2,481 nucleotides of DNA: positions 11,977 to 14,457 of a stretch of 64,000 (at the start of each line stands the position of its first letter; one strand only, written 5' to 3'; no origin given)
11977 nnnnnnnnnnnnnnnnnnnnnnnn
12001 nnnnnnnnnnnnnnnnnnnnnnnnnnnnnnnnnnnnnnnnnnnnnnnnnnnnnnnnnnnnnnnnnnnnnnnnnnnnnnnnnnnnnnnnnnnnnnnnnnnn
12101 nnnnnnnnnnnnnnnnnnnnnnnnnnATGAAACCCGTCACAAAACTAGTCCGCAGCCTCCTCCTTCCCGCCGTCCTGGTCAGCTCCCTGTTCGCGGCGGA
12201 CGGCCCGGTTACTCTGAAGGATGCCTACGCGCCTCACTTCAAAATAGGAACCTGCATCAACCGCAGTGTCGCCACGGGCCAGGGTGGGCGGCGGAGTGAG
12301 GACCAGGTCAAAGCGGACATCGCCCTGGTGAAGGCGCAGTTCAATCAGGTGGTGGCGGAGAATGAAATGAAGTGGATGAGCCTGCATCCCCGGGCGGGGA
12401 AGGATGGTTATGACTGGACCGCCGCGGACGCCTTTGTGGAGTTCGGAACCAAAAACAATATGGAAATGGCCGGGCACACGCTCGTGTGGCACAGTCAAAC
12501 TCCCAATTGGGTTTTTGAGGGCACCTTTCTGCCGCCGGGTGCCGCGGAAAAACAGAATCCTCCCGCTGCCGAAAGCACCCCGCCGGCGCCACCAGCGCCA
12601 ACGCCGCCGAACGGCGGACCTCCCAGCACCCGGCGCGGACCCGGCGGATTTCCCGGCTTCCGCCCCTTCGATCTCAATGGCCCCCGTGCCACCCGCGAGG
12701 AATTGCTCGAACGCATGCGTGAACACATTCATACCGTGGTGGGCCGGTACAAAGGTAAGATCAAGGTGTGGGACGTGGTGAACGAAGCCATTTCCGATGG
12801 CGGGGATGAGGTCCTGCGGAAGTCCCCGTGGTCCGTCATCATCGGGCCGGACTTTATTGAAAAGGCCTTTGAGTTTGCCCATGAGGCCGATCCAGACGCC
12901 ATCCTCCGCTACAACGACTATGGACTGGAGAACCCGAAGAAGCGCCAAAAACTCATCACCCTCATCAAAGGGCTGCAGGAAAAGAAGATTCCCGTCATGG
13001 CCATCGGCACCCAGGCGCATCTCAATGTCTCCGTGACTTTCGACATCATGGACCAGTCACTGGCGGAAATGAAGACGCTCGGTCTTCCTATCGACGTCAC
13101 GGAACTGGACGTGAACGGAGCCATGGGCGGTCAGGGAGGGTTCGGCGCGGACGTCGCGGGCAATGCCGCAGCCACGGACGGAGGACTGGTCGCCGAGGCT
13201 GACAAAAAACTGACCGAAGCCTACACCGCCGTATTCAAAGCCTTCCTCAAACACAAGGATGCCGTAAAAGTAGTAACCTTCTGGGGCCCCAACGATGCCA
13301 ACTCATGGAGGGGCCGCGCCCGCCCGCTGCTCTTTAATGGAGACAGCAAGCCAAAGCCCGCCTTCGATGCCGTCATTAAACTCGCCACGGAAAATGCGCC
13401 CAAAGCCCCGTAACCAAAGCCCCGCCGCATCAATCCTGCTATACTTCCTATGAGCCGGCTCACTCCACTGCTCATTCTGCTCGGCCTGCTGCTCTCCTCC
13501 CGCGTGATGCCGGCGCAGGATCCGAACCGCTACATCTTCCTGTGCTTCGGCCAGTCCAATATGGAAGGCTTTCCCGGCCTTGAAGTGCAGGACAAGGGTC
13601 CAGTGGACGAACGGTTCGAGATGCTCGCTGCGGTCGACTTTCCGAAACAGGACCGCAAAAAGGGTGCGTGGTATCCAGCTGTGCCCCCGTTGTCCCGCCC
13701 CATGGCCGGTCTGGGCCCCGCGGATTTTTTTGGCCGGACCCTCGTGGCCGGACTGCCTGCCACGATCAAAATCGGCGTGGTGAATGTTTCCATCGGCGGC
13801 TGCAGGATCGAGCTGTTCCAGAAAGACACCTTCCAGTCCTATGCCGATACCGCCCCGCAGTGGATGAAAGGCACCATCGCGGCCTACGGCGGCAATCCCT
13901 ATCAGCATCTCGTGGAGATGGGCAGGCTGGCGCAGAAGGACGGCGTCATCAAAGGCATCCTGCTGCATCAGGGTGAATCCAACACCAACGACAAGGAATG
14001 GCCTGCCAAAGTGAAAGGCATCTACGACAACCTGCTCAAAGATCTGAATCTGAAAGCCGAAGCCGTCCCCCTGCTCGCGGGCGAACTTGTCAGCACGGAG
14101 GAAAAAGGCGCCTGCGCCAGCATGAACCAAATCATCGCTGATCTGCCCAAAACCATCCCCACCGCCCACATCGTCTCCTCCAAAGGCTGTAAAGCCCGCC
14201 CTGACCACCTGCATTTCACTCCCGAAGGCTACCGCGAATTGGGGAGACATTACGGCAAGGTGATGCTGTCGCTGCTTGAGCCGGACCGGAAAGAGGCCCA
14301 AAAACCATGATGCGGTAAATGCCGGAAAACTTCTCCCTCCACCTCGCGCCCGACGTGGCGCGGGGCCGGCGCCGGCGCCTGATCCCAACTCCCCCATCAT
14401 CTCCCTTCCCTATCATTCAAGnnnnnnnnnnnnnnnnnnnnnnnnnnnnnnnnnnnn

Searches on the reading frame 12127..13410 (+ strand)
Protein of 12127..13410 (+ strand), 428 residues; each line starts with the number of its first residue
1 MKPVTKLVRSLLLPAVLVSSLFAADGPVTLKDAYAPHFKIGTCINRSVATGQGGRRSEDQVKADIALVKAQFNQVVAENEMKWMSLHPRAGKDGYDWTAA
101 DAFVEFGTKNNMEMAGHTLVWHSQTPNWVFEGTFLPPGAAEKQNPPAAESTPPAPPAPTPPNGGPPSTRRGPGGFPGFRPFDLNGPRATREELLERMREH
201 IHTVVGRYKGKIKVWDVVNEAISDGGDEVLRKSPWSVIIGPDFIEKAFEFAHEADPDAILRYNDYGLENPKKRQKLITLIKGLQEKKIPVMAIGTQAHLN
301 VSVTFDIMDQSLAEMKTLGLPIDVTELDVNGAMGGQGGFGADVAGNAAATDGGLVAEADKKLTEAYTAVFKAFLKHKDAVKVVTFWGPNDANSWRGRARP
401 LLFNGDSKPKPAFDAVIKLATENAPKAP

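Call 4: search_protein_families(library=pfam, proteins=[window:12127-13410:+], max_evalue=0.01)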
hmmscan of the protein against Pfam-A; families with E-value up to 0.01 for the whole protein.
window:12127-13410:+ (428 aa): 1 family
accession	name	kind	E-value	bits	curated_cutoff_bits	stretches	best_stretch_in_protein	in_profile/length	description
PF00331.26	Glyco_hydro_10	-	4.1e-93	312.4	22.1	2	189-418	97-310/311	Glycosyl hydrolase family 10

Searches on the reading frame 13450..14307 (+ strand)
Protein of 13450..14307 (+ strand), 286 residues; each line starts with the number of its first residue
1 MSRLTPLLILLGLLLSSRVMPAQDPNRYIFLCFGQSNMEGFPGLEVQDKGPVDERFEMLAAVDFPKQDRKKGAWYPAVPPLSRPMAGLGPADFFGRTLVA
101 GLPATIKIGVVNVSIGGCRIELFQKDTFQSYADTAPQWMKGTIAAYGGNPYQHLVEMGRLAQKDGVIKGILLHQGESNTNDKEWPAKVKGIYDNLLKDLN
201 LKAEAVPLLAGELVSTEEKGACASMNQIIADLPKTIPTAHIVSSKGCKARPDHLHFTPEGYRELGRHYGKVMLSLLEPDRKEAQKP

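Call 4: search_protein_families(library=pfam, proteins=[window:13450-14307:+], max_evalue=0.01)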
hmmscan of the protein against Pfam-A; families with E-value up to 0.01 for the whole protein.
window:13450-14307:+ (286 aa): 1 family
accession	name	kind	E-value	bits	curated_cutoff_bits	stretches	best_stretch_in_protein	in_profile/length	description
PF03629.24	SASA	-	1.8e-33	116.5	24.8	1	28-273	3-225/226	Carbohydrate esterase, sialic acid-specific acetylesterase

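Call 5: search_protein_families(library=ncbifam, proteins=[window:13450-14307:+], max_evalue=0.01)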
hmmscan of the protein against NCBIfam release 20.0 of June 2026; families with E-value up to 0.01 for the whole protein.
window:13450-14307:+ (286 aa): 0 families
